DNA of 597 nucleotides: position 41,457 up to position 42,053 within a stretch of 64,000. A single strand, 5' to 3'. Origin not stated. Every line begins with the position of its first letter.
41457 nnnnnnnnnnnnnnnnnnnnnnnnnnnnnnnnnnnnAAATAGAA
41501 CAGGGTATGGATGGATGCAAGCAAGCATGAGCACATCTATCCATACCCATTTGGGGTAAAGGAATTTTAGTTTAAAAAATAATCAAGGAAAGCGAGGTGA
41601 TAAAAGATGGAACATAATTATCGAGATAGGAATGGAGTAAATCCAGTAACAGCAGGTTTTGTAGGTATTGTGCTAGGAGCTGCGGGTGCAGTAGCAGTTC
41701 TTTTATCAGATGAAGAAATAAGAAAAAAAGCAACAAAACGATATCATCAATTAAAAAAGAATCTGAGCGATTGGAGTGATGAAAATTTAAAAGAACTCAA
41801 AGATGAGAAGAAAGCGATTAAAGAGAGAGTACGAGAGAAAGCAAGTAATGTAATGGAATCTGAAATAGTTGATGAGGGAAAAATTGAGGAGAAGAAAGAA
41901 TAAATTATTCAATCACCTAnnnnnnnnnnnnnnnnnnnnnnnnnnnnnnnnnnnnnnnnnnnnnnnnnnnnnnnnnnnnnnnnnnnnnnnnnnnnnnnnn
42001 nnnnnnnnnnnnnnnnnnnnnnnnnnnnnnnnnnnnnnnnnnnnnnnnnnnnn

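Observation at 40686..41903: Small stress-gene cluster (KGG protein, GlsB/YmgE, YtxH-like) with shared promoter/leader motif and flanking ~46-nt direct repeats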

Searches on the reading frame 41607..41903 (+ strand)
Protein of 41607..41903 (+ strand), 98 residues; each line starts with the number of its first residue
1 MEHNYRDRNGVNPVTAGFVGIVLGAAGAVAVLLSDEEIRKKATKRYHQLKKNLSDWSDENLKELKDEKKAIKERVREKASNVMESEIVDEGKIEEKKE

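Call 9: search_protein_families(library=pfam, proteins=[window:41607-41903:+], max_evalue=0.01)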
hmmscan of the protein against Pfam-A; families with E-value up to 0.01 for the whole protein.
window:41607-41903:+ (98 aa): 1 family
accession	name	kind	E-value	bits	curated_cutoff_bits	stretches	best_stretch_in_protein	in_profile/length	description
PF12732.12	YtxH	-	5.6e-07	30.3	37.5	1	19-84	2-68/71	YtxH-like protein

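Call 14: find_encoding_contigs(protein=window:41607-41903:+, flank=6000, max_places=10)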
Protein window:41607-41903:+ (98 aa): no gene with exactly this product is on record in the collection.

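Call 19: find_homologous_proteins(query=window:41607-41903:+)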
Query window:41607-41903:+ (98 aa): 1 proteins with E <= 0.001 among 13 candidates.
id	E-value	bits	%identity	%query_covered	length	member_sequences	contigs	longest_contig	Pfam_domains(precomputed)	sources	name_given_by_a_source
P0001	1.5e-54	200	100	100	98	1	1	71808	PF12732.13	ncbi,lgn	-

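Call 20: find_encoding_contigs(protein=P0001, flank=10000, max_places=10)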
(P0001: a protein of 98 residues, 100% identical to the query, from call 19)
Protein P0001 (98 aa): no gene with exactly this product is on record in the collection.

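Call 66: search_protein_families(library=pfam, alignment_id=A3, max_evalue=0.01)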
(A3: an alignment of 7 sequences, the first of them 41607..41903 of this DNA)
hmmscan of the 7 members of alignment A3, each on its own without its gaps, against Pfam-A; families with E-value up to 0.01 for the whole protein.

A. member 1, window:41607-41903:+ (98 aa): 1 family
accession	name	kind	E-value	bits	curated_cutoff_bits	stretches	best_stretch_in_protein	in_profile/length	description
PF12732.12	YtxH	-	5.6e-07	30.3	37.5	1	19-84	2-68/71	YtxH-like protein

B. families by the number of members that match (of 7 scanned): 3 families
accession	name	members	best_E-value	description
PF12732.12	YtxH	4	5.6e-07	YtxH-like protein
PF06295.17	ZapG-like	1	0.0012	Z-ring associated protein G-like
PF09769.14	ApoO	1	0.0015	Apolipoprotein O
